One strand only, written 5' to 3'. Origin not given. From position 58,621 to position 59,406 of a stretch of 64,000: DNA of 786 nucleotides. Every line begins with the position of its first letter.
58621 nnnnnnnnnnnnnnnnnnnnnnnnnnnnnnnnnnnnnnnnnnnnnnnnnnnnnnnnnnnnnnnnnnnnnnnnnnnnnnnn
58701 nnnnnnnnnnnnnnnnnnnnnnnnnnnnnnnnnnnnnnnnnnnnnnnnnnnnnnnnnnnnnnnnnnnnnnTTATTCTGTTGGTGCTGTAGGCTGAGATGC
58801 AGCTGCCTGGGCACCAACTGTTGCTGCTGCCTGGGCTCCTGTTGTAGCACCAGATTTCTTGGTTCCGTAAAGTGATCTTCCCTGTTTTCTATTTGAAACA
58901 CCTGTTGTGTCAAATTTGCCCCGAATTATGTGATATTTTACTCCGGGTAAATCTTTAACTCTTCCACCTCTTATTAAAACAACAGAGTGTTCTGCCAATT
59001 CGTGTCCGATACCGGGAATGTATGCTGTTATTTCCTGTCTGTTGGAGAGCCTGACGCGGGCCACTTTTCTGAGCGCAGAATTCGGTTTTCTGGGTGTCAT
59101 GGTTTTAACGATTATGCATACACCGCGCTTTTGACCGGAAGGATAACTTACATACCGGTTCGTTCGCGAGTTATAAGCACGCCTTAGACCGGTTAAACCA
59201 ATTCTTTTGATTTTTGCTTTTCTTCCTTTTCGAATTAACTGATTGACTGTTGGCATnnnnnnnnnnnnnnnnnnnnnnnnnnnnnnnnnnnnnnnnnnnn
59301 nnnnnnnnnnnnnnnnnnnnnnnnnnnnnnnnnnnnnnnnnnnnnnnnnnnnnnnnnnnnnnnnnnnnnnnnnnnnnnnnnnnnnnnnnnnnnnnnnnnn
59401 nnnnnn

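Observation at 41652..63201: Family 2 leader modules upstream of infA, rpsZ and rpoC, with a covarying tip hairpin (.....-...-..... versus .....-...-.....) shared with family 1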

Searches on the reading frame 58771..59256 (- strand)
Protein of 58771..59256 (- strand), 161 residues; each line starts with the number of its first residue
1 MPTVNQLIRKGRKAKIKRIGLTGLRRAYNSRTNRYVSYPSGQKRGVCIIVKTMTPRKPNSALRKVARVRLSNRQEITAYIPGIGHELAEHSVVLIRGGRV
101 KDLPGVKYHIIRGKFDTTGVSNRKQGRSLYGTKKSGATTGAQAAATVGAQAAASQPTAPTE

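Call 65: find_encoding_contigs(protein=window:58771-59256:-, flank=10000, max_places=3)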
Protein window:58771-59256:- (161 aa): 11 contigs read that carry it; 3 places shown.
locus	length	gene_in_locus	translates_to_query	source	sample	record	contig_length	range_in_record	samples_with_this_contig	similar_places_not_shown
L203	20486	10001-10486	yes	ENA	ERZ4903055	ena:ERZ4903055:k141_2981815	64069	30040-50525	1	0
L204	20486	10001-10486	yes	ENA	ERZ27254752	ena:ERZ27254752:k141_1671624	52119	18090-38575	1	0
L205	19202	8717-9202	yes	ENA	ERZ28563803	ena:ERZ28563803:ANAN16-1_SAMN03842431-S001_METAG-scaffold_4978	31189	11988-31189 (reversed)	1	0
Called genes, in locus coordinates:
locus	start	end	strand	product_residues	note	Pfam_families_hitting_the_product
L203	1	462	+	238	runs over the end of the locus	PF04203:Sortase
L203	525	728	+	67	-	-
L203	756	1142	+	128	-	PF03652:RuvX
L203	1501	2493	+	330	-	PF02618:YceG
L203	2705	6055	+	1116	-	PF04563:RNA_pol_Rpb2_1, PF04561:RNA_pol_Rpb2_2, PF04565:RNA_pol_Rpb2_3, PF10385:RNA_pol_Rpb2_45, PF00562:RNA_pol_Rpb2_6, PF04560:RNA_pol_Rpb2_7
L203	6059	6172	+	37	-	-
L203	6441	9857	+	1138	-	PF04997:RNA_pol_Rpb1_1, PF00623:RNA_pol_Rpb1_2, PF04983:RNA_pol_Rpb1_3, PF04998:RNA_pol_Rpb1_5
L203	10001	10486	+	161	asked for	PF00164:Ribosom_S12_S23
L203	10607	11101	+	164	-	PF00177:Ribosomal_S7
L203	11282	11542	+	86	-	-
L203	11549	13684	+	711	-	PF00009:GTP_EFTU, PF22042:EF-G_D2, PF03144:GTP_EFTU_D2, PF14492:EFG_III, PF03764:EFG_IV, PF00679:EFG_C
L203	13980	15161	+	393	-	PF00009:GTP_EFTU, PF03144:GTP_EFTU_D2, PF03143:GTP_EFTU_D3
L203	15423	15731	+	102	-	PF00338:Ribosomal_S10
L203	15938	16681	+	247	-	PF00297:Ribosomal_L3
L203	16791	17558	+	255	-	PF00573:Ribosomal_L4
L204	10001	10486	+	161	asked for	PF00164:Ribosom_S12_S23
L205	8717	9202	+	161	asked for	PF00164:Ribosom_S12_S23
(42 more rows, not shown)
